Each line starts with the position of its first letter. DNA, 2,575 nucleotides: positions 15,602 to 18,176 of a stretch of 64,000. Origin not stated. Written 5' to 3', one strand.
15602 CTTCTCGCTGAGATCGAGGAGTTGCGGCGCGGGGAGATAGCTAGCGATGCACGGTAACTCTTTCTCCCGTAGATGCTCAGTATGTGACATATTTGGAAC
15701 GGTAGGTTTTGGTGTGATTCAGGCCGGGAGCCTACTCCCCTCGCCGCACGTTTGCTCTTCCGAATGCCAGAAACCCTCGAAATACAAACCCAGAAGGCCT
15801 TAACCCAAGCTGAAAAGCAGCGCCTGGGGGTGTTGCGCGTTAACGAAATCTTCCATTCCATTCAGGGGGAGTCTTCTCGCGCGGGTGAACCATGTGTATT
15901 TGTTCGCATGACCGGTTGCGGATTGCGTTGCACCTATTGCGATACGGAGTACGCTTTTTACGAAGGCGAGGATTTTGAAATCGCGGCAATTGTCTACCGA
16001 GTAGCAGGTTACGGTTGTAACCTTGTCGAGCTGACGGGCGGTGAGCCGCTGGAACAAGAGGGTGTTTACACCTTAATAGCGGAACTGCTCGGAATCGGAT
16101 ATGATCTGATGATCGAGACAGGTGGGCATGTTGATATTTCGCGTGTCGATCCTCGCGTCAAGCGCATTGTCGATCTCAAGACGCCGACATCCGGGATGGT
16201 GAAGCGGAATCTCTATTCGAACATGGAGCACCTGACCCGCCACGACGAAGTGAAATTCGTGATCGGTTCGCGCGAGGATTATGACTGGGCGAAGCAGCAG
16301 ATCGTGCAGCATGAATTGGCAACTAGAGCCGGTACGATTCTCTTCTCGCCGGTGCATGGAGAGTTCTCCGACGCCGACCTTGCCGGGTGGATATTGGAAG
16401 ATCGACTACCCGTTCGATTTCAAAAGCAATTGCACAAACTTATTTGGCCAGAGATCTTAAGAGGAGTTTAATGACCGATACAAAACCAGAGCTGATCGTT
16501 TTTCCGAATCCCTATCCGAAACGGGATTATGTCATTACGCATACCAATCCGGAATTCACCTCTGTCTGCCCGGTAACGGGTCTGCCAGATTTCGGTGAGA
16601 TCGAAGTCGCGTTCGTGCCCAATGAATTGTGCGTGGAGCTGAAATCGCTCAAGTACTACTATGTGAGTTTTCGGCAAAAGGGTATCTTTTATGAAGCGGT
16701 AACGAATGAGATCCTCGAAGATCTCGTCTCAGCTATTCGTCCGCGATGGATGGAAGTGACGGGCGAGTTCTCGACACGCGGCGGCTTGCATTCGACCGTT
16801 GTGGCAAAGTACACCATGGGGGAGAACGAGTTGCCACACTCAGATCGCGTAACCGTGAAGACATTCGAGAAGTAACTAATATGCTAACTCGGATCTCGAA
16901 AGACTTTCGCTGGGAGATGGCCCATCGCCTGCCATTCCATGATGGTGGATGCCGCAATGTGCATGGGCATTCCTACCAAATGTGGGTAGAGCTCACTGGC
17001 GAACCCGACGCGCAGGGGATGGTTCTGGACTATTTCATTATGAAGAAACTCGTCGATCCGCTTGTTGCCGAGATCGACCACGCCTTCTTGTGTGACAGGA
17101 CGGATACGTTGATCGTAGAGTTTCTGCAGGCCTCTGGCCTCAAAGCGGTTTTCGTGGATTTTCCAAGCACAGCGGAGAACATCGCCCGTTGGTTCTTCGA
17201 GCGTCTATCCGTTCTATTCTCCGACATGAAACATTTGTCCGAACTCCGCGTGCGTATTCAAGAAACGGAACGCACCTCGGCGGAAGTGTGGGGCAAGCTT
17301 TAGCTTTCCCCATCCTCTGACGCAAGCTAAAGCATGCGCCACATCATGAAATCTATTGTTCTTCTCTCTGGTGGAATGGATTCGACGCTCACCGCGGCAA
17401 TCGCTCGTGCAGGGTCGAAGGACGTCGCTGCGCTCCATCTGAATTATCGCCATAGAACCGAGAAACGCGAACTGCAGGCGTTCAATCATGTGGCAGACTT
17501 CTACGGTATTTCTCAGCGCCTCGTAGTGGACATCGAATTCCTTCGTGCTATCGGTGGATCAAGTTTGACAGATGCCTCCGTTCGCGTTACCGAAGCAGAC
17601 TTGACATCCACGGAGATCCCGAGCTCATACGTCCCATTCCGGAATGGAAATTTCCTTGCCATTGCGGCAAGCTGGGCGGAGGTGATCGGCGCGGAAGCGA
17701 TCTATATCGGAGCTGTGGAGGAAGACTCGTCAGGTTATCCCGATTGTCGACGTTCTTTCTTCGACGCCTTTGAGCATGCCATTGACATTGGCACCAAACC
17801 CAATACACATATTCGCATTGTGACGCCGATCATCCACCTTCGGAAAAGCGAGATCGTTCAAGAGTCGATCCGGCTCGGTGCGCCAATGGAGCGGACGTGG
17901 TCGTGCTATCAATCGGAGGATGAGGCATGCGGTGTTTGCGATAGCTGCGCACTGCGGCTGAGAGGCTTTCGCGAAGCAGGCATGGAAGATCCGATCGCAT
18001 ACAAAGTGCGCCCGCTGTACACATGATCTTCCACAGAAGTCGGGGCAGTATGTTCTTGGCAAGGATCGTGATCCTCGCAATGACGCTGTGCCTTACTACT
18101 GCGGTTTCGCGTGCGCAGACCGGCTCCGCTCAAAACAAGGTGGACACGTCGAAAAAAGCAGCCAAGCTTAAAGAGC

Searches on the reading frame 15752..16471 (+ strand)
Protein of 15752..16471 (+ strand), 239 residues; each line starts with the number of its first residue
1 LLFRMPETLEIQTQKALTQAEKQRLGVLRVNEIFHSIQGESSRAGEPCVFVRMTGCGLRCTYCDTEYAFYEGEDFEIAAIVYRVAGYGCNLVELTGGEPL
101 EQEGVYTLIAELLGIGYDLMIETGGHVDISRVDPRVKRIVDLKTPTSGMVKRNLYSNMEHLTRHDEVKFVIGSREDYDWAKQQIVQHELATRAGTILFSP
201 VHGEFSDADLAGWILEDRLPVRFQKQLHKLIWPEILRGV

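Call 28: search_protein_families(library=pfam, proteins=[window:15752-16471:+], max_evalue=0.001)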
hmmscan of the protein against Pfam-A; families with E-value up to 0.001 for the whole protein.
window:15752-16471:+ (239 aa): 1 family
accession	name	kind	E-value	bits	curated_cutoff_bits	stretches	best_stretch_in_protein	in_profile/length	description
PF04055.27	Radical_SAM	-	7.5e-08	33.2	29.5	1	52-133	3-91/166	Radical SAM superfamily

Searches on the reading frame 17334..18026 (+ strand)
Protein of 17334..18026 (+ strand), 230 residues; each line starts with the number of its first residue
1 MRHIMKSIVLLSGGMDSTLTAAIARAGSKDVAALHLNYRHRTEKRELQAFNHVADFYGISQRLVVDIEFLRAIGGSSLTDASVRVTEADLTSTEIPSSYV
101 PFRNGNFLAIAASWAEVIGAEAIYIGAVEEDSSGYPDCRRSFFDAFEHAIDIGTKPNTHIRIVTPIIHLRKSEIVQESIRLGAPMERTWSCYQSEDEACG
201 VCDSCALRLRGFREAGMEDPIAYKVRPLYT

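Call 28: search_protein_families(library=pfam, proteins=[window:17334-18026:+], max_evalue=0.001)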
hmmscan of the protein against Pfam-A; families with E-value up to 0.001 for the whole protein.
window:17334-18026:+ (230 aa): 4 families
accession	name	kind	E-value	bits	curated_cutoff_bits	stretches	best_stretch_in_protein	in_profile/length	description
PF06508.19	QueC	-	2.6e-71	239.9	22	1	6-215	1-209/210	Queuosine biosynthesis protein QueC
PF00733.27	Asn_synthase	-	3.3e-05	24.2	21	1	9-64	22-78/354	Asparagine synthase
PF02540.23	NAD_synthase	-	0.00024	20.8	21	1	5-88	19-102/242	NAD synthase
PF02568.20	ThiI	-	0.00099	19.2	20.5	0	6-57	5-60/197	Thiamine biosynthesis protein (ThiI)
